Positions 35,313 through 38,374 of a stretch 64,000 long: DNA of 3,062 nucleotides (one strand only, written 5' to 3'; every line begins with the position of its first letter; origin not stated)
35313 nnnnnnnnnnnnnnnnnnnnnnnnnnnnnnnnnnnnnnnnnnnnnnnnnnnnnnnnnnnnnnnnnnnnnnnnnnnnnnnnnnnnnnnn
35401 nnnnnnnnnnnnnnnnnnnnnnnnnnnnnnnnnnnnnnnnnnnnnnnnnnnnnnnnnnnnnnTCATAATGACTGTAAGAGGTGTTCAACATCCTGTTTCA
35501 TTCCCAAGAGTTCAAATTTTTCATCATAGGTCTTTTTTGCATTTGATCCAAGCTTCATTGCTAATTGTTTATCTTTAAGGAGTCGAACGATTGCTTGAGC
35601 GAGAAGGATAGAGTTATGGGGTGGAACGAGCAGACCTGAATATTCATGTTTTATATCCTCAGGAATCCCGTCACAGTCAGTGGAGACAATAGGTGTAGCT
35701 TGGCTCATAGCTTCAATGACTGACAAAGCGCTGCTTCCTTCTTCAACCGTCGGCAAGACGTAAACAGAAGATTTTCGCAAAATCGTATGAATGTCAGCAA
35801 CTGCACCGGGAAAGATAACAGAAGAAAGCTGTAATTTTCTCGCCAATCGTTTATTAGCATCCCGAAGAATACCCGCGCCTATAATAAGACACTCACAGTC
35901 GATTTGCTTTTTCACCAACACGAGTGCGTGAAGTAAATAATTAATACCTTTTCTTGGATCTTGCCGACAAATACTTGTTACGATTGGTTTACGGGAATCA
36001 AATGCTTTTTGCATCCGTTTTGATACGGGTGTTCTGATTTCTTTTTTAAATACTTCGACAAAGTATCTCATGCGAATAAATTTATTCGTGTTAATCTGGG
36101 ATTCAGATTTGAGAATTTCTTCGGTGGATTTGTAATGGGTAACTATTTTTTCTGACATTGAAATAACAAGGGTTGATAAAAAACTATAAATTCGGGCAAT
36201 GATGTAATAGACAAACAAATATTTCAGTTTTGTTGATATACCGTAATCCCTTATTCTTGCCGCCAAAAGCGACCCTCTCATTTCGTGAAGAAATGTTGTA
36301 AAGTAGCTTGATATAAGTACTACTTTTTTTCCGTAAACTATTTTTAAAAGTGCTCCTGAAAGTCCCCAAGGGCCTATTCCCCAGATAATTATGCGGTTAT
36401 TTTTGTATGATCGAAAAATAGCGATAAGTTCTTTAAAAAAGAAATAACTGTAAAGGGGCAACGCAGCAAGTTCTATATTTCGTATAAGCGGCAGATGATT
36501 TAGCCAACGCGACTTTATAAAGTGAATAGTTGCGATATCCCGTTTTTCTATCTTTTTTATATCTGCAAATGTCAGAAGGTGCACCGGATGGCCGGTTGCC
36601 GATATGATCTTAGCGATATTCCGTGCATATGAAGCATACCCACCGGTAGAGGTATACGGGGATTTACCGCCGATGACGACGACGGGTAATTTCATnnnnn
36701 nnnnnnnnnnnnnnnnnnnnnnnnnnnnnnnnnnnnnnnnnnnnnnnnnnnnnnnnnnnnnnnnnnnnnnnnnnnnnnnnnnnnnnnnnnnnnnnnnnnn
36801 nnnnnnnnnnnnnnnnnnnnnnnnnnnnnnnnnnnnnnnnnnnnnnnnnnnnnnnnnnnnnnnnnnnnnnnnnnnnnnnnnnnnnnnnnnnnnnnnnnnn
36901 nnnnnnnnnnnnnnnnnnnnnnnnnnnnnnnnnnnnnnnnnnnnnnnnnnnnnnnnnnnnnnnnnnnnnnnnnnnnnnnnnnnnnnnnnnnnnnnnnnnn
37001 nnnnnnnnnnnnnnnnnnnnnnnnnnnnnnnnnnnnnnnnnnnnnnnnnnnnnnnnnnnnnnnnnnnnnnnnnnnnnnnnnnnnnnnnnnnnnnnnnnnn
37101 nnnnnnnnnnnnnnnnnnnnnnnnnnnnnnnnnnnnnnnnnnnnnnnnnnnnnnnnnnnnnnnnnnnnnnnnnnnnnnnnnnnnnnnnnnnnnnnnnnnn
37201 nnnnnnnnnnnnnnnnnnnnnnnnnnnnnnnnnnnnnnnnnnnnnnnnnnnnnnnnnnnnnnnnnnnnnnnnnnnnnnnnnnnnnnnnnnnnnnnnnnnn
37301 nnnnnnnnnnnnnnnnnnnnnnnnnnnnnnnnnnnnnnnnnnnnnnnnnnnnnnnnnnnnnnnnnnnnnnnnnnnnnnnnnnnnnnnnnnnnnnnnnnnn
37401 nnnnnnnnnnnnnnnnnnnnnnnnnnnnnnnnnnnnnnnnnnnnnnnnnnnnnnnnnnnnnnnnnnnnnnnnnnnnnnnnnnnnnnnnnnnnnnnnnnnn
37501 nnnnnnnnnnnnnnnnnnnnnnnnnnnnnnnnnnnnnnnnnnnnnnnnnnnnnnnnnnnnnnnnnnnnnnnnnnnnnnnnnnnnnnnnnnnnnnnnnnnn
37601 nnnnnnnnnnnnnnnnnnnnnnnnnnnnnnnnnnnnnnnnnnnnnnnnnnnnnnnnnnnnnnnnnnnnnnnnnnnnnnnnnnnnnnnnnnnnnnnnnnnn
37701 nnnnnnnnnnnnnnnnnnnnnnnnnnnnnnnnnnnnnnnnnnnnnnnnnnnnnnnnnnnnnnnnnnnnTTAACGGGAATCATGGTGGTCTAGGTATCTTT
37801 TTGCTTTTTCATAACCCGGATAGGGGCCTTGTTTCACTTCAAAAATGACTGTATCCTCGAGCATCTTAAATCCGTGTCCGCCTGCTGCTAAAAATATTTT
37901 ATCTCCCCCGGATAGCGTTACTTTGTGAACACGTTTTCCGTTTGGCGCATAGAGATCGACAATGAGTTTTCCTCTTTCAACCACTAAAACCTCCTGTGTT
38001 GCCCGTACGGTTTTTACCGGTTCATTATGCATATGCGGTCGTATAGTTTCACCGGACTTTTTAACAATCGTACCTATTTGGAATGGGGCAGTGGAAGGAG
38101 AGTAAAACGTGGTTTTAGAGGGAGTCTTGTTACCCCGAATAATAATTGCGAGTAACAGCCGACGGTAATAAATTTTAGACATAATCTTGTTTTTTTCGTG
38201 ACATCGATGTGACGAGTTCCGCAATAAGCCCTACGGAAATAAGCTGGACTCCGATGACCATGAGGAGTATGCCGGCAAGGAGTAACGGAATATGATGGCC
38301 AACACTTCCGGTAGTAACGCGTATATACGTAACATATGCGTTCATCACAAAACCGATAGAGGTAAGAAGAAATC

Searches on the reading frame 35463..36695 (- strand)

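Call 24: search_protein_families(library=pfam, proteins=[window:35463-36695:-], max_evalue=0.001)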
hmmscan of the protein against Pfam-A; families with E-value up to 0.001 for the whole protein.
window:35463-36695:- (410 aa): 3 families
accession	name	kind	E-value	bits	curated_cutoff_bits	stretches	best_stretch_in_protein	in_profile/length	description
PF00534.26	Glycos_transf_1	-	1.3e-30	106.6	26.4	1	227-388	6-171/172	Glycosyl transferases group 1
PF13692.12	Glyco_trans_1_4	-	7.4e-30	104.5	27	1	237-375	2-142/142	Glycosyl transferases group 1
PF13439.12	Glyco_transf_4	-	0.0001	22.8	28.5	1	18-148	2-109/170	Glycosyltransferase Family 4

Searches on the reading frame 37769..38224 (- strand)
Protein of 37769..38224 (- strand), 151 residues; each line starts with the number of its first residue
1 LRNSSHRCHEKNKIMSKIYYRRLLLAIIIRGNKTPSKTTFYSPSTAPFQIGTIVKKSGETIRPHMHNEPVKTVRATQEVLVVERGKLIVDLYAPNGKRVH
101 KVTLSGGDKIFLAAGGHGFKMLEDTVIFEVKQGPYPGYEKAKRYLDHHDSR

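Call 24: search_protein_families(library=pfam, proteins=[window:37769-38224:-], max_evalue=0.001)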
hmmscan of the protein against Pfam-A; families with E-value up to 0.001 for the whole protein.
window:37769-38224:- (151 aa): 0 families

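Call 50: search_solved_structures(query=window:37769-38224:-, max_evalue=1)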
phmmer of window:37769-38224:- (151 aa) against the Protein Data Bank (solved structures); distinct sequences matched with E-value up to 1: 2.
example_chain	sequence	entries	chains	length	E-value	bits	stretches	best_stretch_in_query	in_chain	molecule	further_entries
1dcz_A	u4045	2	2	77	0.26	14.6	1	71-117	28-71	TRANSCARBOXYLASE 1.3S SUBUNIT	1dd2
1o78_A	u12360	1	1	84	0.3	14.3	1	71-117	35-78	BIOTIN CARBOXYL CARRIER PROTEIN OF METHYLMALONYL-COA CARBOXYL-TRANSFERASE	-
